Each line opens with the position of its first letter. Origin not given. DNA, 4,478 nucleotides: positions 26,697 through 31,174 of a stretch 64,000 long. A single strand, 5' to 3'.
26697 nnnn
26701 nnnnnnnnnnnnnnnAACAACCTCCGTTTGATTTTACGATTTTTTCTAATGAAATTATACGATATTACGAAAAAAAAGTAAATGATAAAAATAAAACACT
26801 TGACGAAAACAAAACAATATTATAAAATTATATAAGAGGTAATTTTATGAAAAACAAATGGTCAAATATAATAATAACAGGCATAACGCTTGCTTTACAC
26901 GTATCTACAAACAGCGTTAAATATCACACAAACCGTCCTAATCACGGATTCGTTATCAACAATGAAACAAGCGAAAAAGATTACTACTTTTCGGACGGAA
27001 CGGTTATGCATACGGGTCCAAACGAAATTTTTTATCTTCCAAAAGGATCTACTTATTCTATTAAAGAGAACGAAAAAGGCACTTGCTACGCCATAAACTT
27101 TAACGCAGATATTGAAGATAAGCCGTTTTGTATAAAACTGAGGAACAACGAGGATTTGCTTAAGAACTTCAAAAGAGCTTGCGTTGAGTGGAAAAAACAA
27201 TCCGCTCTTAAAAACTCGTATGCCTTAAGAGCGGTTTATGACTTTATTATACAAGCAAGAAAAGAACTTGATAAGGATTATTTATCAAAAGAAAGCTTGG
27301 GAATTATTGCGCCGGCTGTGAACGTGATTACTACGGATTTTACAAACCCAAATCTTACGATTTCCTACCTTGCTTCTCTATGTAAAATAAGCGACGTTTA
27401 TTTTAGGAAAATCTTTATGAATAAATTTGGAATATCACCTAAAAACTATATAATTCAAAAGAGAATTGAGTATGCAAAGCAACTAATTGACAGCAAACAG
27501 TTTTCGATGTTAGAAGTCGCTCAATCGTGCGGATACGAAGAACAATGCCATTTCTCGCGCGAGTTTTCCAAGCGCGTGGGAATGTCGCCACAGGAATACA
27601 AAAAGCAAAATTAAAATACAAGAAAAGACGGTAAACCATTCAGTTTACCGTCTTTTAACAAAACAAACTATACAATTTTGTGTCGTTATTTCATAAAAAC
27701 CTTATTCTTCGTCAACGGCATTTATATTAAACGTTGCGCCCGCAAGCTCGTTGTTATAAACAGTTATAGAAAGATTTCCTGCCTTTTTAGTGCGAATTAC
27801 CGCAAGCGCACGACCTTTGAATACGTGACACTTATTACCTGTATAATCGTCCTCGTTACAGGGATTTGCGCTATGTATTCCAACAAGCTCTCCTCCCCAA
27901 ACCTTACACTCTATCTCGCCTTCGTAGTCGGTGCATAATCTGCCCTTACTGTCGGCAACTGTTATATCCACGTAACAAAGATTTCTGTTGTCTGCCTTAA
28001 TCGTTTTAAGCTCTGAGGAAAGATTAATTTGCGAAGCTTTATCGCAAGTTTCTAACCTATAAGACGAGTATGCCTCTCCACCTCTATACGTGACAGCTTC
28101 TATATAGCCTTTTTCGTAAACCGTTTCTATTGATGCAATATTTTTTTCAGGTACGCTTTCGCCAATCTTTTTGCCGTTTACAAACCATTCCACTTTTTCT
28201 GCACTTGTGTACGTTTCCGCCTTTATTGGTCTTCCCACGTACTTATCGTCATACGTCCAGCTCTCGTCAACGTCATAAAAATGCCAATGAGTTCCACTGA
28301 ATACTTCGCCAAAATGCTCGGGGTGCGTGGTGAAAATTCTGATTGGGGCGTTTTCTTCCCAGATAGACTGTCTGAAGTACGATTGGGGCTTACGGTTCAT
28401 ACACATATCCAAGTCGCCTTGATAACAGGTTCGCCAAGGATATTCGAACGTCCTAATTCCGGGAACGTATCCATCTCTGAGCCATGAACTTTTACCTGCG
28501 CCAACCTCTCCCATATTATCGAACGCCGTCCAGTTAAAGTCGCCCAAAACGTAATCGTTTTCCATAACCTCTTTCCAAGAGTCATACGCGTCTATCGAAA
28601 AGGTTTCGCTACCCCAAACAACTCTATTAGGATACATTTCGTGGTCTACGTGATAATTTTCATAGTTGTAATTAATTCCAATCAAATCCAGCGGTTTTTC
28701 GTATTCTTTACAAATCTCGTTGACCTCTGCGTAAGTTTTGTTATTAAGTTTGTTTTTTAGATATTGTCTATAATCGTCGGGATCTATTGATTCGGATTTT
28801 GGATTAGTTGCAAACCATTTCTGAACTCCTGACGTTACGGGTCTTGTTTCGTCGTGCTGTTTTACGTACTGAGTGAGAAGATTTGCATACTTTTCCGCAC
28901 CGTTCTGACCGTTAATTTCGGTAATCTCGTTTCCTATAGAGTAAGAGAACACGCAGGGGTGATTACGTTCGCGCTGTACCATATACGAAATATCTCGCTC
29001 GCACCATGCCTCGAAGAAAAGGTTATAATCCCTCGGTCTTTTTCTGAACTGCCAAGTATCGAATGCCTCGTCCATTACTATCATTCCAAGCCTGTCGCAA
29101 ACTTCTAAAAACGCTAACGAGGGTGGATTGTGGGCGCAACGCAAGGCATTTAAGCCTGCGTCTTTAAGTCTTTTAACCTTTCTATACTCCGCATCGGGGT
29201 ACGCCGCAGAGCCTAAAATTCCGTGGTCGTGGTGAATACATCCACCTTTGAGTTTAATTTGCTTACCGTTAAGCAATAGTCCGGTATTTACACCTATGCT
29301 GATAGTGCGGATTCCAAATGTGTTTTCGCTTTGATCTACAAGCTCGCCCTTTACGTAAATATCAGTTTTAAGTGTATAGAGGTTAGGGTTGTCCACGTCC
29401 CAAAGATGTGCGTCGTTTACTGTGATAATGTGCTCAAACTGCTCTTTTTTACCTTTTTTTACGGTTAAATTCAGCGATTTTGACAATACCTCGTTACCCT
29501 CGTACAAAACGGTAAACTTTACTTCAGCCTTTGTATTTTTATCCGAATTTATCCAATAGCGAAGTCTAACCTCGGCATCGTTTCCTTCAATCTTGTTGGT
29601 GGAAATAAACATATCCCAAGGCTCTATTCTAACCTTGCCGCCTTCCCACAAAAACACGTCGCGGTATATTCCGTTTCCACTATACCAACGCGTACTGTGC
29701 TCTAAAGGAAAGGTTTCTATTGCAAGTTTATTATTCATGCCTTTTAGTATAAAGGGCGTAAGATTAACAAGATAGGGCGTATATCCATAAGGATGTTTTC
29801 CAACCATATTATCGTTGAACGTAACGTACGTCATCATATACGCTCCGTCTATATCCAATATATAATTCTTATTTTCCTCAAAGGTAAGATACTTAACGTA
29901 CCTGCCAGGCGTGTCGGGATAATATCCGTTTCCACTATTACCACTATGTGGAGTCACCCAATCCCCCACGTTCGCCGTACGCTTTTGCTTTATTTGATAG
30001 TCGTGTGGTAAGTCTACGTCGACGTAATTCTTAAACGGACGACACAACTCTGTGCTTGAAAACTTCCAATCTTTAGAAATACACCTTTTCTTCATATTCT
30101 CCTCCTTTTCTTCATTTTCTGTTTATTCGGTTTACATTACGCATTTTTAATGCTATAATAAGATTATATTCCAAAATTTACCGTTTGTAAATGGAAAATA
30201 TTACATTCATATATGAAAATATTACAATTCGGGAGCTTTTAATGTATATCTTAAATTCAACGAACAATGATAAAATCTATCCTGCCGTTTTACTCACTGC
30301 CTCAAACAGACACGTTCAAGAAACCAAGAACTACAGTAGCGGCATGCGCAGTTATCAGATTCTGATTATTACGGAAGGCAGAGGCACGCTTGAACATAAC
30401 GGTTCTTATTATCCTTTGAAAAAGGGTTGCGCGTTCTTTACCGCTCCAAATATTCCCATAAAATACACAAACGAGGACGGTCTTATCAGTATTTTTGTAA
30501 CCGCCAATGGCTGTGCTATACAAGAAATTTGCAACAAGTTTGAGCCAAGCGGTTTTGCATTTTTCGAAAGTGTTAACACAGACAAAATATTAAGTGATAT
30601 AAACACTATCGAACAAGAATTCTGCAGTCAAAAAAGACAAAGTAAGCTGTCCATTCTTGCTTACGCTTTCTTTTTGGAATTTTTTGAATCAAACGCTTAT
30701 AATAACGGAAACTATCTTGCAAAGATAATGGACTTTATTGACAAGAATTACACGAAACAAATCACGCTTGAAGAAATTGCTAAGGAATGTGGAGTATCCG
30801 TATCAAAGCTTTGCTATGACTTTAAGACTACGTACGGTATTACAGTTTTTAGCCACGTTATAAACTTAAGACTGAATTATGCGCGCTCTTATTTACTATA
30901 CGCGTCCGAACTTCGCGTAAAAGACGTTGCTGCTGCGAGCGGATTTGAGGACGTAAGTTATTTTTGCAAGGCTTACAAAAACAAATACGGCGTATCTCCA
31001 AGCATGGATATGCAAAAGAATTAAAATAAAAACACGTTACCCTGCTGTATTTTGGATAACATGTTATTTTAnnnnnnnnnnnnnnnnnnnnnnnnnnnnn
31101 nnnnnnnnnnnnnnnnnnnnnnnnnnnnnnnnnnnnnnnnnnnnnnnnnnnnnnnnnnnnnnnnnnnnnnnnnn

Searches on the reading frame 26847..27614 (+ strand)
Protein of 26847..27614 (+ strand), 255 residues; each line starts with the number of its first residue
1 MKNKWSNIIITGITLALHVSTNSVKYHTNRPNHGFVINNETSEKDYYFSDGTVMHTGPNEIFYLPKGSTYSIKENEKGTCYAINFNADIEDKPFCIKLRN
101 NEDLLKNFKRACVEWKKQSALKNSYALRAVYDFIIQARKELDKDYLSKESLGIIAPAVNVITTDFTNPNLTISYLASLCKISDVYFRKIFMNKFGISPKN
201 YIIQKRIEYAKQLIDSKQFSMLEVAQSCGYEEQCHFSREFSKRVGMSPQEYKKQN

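Call 3: search_protein_families(library=pfam, proteins=[window:26847-27614:+])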
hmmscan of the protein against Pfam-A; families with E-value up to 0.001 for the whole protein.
window:26847-27614:+ (255 aa): 2 families
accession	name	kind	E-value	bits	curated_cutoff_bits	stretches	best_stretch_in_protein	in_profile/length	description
PF12833.13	HTH_18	-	8.6e-19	68.1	33.6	1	176-254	2-80/80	Helix-turn-helix domain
PF00165.29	HTH_AraC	-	3.4e-14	53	26.6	1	216-251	6-40/42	Bacterial regulatory helix-turn-helix proteins, AraC family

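Call 4: search_protein_families(library=ncbifam, proteins=[window:26847-27614:+])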
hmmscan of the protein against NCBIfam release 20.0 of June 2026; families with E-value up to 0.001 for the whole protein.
window:26847-27614:+ (255 aa): 25 families
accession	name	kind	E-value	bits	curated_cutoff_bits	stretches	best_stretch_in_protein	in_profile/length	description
NF007860.0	PRK10572.1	equivalog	1.4e-17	63.5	208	1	102-254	134-284/292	arabinose operon transcriptional regulator AraC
TIGR04094.1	adjacent_YSIRK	equivalog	1.4e-16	60.4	200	1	167-252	299-383/383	YSIRK-targeted surface antigen transcriptional regulator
NF006902.0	PRK09393.1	equivalog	3.6e-15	56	425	1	152-254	220-321/327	transcriptional regulator FtrA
NF007693.0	PRK10371.1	equivalog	1.8e-13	50.4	253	1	133-253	179-298/309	transcriptional regulator MelR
NF049932.1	TranspRegBtr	equivalog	3.4e-13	49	900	1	97-254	111-265/531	bacillibactin transport transcriptional regulator Btr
NF047788.1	TransRegPocR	equivalog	1.4e-12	47.5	500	1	156-254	193-290/296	transcriptional regulator PocR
NF052371.1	TransRegGbdRPseu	equivalog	1.7e-12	47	480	1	170-253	242-325/365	choline metabolism transcriptional regulator GbdR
NF047455.1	TF_Staph_AryK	equivalog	2.4e-11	42.6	850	1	156-254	161-258/759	transcriptional regulator AryK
NF007243.0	PRK09685.1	equivalog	8.8e-11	41.7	199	1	147-254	193-301/303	transcriptional regulator FeaR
NF010026.0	PRK13501.1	equivalog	8e-10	38.3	363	1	180-254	203-277/290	HTH-type transcriptional activator RhaR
NF010025.2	PRK13500.1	equivalog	3.7e-09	36.6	525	1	179-254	202-277/282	HTH-type transcriptional activator RhaR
TIGR02297.1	HpaA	equivalog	9.9e-09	34.8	274.65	1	116-254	151-287/287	4-hydroxyphenylacetate catabolism regulatory protein HpaA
NF049968.1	QhpR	equivalog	1.2e-08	34.5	250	1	204-252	236-284/284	AraC-like transcriptional regulator QhpR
NF012144.2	ramA_TF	equivalog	2.2e-08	34.5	180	1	154-255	7-107/108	RamA family antibiotic efflux transcriptional regulator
NF040475.1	chlor_reg_RclR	equivalog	3.6e-08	33.1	400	1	160-254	182-278/284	reactive chlorine-specific transcriptional regulator RclR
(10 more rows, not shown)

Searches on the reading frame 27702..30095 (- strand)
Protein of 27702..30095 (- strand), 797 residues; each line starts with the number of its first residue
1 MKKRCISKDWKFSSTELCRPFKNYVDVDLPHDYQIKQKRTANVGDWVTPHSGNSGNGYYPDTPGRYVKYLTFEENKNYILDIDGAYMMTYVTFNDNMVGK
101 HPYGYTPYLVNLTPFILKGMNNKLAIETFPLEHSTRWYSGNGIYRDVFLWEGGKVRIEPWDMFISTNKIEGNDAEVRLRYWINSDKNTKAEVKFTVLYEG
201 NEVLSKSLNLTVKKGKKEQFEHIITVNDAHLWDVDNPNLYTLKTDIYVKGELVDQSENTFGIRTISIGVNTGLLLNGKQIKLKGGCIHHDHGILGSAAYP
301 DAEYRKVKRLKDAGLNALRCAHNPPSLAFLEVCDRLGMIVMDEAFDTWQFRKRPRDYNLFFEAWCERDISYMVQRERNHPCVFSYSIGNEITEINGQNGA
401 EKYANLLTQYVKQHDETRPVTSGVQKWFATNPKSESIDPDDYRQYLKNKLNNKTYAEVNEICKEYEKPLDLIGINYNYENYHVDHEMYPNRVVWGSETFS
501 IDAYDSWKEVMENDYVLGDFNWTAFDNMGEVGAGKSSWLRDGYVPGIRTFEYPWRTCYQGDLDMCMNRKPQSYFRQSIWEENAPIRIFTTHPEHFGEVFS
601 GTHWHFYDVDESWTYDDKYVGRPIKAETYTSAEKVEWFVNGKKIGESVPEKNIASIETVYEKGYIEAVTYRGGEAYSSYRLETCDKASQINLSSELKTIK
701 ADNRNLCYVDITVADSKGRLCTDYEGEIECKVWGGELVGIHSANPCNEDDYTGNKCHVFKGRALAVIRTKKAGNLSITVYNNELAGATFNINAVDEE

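Call 3: search_protein_families(library=pfam, proteins=[window:27702-30095:-])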
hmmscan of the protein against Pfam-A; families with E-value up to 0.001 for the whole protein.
window:27702-30095:- (797 aa): 5 families
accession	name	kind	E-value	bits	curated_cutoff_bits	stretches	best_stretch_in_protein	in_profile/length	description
PF02836.23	Glyco_hydro_2_C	-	7.2e-25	88.2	21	1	272-469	7-205/302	Glycosyl hydrolases family 2, TIM barrel domain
PF18565.7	Glyco_hydro2_C5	-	9e-21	74.1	32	1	690-788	1-101/103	Glycoside hydrolase family 2 C-terminal domain 5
PF00703.27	Glyco_hydro_2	-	6.8e-15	56.2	23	1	155-263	1-109/109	Glycosyl hydrolases family 2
PF16355.11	DUF4982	-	6.9e-09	36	23.9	1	621-675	1-59/61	Domain of unknown function (DUF4982)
PF02837.24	Glyco_hydro_2_N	-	4.7e-07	30.3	28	1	27-150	34-166/169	Glycosyl hydrolases family 2, sugar binding domain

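Call 4: search_protein_families(library=ncbifam, proteins=[window:27702-30095:-])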
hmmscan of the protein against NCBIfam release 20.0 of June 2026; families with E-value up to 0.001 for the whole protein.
window:27702-30095:- (797 aa): 11 families
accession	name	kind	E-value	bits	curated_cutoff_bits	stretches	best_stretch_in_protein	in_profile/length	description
NF041463.1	GalB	equivalog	4.5e-136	454.9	900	2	24-498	100-572/869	beta-galactosidase GalB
NF041462.1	GalA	equivalog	2.3e-124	416.3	900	2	23-431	45-444/763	beta-galactosidase GalA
NF052611.1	beta_gal_Bga2A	equivalog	2.7e-45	154.8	999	1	64-432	115-493/1007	beta-galactosidase, LacZ type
NF050095.1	BetGlucuronLacZ4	equivalog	1.6e-44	152.1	950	1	7-527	20-546/666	beta-glucuronidase LacZ4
NF007538.0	PRK10150.1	equivalog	3e-35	121.6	544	1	72-438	78-465/607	beta-glucuronidase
NF007074.0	PRK09525.1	subfamily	1.9e-34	118.6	1221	1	131-421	198-486/1027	beta-galactosidase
NF007666.0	PRK10340.1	equivalog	9.9e-30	103.1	1284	1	75-420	125-472/1030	beta-galactosidase subunit alpha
NF049877.1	GlucurArabfur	equivalog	3.4e-29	101.1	1800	1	66-392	426-771/1400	beta-d-glucuronidase/beta-L-arabinofuranosidase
NF041100.1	betagal_LacZ_Ttogales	equivalog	8.6e-26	89.9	2000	1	75-421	124-466/1090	beta-galactosidase LacZ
NF049891.1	Bet1-4galacdseBT4156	equivalog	4.1e-25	87.8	1700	1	132-391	160-408/946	exo-beta-1,4-galactosidase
NF049890.1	Bet1-4galacdseBT4151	equivalog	3.5e-18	65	1500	1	36-435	88-490/952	exo-beta-1,4-galactosidase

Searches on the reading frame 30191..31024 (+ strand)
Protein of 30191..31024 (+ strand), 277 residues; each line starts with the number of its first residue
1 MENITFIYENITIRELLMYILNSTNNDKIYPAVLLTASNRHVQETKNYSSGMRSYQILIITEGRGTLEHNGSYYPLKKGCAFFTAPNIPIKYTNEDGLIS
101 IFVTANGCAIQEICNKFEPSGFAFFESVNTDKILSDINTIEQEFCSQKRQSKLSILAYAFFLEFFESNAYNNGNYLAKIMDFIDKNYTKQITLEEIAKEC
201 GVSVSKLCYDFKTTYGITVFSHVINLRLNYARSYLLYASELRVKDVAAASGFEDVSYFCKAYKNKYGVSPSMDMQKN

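Call 3: search_protein_families(library=pfam, proteins=[window:30191-31024:+])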
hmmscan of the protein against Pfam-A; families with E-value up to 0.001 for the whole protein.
window:30191-31024:+ (277 aa): 5 families
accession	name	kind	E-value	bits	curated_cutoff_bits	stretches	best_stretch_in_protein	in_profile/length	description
PF12833.13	HTH_18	-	1.4e-18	67.4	33.6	1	196-271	1-75/80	Helix-turn-helix domain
PF00165.29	HTH_AraC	-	1.9e-18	66.5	26.6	2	237-271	5-38/42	Bacterial regulatory helix-turn-helix proteins, AraC family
PF02311.25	AraC_binding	-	1.8e-07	31.4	21.1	1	54-98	23-69/135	AraC-like ligand binding domain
PF21621.3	MPI_cupin_dom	-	0.00021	21.7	27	1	53-84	28-59/79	Mannose-6-phosphate isomerase, cupin domain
PF07883.17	Cupin_2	-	0.00056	20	27.2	1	56-96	20-60/70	Cupin domain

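Call 4: search_protein_families(library=ncbifam, proteins=[window:30191-31024:+])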
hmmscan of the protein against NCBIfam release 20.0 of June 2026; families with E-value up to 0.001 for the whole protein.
window:30191-31024:+ (277 aa): 25 families
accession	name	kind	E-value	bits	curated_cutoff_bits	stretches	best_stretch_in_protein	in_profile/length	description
NF007860.0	PRK10572.1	equivalog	2.2e-16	59.5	208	1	174-271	183-279/292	arabinose operon transcriptional regulator AraC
NF010028.0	PRK13503.1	equivalog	6e-16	58.7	288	1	163-272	160-268/278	HTH-type transcriptional activator RhaS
TIGR04094.1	adjacent_YSIRK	equivalog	1.7e-15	56.9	200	1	171-271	282-380/383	YSIRK-targeted surface antigen transcriptional regulator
NF047455.1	TF_Staph_AryK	equivalog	1.5e-13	49.9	850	1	169-271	152-253/759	transcriptional regulator AryK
NF047788.1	TransRegPocR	equivalog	2.1e-13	50.2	500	1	171-272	186-286/296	transcriptional regulator PocR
NF049932.1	TranspRegBtr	equivalog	4.5e-13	48.6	900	1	135-276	126-265/531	bacillibactin transport transcriptional regulator Btr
NF006902.0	PRK09393.1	equivalog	1.2e-12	47.6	425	1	172-272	218-317/327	transcriptional regulator FtrA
NF041686.2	ant_diox_reg_AndR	equivalog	5.4e-12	46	350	1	175-275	218-319/321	anthranilate 1,2-dioxygenase regulatory protein AndR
TIGR02297.1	HpaA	equivalog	3.1e-11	43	274.65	1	53-271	43-282/287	4-hydroxyphenylacetate catabolism regulatory protein HpaA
NF007693.0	PRK10371.1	equivalog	2e-10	40.4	253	1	172-271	196-294/309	transcriptional regulator MelR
NF010025.2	PRK13500.1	equivalog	9e-10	38.6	525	1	168-272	170-273/282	HTH-type transcriptional activator RhaR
NF010026.0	PRK13501.1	equivalog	1.1e-08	34.6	363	1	169-272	171-273/290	HTH-type transcriptional activator RhaR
NF007243.0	PRK09685.1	equivalog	1.7e-08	34.2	199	1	170-271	194-296/303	transcriptional regulator FeaR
NF052371.1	TransRegGbdRPseu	equivalog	4.4e-08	32.5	480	1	175-272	226-322/365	choline metabolism transcriptional regulator GbdR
NF052534.1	RzbtTranRegRhrA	equivalog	7.3e-08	32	500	1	174-271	207-305/312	rhizobactin biosynthesis transcriptional regulator RhrA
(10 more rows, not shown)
